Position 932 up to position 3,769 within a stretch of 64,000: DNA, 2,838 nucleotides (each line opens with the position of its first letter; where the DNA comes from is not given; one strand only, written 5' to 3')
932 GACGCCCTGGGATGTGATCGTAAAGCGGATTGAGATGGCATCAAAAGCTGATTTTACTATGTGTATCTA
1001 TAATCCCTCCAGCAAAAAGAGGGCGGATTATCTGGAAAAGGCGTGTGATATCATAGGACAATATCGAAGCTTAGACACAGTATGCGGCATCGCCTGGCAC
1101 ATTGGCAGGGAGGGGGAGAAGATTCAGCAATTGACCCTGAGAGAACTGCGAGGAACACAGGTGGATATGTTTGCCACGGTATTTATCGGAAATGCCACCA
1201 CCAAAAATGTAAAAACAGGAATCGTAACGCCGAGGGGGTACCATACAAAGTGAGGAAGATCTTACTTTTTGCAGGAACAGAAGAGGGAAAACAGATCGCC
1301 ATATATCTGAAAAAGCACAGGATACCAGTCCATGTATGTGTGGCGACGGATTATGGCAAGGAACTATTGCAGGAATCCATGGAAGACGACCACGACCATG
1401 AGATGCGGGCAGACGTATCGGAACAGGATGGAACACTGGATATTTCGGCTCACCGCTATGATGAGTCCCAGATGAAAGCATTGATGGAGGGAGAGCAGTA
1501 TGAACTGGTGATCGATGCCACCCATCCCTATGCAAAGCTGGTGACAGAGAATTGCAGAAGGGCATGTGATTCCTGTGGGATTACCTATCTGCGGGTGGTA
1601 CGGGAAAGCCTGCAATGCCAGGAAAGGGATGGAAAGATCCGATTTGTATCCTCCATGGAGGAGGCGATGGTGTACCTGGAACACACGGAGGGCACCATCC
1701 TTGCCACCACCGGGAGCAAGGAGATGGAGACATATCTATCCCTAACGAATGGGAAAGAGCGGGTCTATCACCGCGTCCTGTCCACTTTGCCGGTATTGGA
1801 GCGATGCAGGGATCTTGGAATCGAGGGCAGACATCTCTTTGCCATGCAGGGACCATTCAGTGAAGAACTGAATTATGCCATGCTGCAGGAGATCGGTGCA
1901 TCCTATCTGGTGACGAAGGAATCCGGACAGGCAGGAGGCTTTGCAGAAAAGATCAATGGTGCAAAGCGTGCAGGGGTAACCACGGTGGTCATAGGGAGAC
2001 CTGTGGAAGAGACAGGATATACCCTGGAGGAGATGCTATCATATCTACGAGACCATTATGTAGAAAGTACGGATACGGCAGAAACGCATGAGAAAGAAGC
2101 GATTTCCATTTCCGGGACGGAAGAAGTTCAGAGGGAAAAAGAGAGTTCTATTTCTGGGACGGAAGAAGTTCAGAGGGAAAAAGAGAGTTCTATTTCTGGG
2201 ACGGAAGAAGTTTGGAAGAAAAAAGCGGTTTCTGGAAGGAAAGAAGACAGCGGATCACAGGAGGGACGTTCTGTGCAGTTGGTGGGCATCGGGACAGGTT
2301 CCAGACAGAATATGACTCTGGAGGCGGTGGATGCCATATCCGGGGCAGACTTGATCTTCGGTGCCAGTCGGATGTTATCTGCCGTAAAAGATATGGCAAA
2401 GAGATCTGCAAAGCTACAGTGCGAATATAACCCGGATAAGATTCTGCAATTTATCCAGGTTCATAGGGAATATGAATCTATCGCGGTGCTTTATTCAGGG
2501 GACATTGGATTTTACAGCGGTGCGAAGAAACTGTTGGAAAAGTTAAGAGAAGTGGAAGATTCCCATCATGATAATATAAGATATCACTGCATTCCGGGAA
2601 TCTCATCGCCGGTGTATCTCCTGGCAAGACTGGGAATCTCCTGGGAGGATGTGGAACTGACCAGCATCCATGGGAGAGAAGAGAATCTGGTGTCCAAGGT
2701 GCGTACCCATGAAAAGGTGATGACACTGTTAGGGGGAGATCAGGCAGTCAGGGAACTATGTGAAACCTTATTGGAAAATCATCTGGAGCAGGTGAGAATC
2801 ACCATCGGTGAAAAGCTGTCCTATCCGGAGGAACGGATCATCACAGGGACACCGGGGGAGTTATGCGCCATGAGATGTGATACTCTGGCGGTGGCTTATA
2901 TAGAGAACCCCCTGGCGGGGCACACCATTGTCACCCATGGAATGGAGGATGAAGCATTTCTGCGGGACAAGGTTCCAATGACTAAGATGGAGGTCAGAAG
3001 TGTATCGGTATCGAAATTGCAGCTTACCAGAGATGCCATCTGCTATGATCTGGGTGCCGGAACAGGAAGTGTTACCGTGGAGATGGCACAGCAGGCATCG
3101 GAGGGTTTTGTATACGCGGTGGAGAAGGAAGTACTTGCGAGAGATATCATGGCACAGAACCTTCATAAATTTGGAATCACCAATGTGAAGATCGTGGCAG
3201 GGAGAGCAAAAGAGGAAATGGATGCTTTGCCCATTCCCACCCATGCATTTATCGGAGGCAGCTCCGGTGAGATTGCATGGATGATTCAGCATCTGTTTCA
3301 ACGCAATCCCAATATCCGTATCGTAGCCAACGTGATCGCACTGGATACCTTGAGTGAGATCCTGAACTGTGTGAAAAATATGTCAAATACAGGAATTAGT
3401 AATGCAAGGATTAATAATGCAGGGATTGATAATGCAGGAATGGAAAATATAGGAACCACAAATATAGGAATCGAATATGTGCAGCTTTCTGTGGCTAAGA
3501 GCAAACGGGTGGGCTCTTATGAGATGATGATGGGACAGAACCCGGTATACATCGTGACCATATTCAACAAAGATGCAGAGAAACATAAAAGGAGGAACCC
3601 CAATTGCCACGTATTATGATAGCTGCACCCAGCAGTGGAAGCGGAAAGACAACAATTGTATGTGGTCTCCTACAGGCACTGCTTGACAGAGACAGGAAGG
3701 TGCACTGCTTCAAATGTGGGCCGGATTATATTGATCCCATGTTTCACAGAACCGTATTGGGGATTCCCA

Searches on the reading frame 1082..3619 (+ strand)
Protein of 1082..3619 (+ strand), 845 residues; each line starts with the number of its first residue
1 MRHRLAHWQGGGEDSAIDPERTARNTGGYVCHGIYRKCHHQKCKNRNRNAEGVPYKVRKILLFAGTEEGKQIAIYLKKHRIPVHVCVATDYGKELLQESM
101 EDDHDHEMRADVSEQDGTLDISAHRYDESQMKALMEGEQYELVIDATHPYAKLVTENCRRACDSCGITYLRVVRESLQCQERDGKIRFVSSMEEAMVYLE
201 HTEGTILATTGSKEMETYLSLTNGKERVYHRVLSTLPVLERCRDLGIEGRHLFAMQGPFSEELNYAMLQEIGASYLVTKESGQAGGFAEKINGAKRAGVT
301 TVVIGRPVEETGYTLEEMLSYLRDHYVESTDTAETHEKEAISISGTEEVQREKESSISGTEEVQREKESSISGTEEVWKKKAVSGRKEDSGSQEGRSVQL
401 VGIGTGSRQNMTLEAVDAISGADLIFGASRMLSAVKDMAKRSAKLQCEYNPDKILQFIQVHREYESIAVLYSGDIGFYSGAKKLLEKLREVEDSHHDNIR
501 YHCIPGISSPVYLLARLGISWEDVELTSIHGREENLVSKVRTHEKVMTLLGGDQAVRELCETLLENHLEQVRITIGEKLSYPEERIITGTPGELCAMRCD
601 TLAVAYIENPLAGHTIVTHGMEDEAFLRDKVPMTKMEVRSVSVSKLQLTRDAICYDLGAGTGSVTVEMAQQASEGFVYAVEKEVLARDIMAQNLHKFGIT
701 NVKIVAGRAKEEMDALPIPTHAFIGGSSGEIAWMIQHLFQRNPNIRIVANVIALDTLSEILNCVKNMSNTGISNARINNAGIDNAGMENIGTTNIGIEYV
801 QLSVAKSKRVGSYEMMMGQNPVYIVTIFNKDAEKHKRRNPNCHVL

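Call 65: search_protein_families(library=pfam, proteins=[window:1082-3619:+], max_evalue=0.0001)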
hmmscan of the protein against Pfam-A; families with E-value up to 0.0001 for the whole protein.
window:1082-3619:+ (845 aa): 2 families
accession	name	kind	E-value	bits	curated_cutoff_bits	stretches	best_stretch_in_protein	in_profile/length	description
PF02571.20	CbiJ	-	6.4e-67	225.9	28.6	1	59-322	1-233/234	Precorrin-6x reductase CbiJ/CobK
PF00590.25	TP_methylase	-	3.7e-24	86.3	27.8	1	399-594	3-211/212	Tetrapyrrole (Corrin/Porphyrin) Methylases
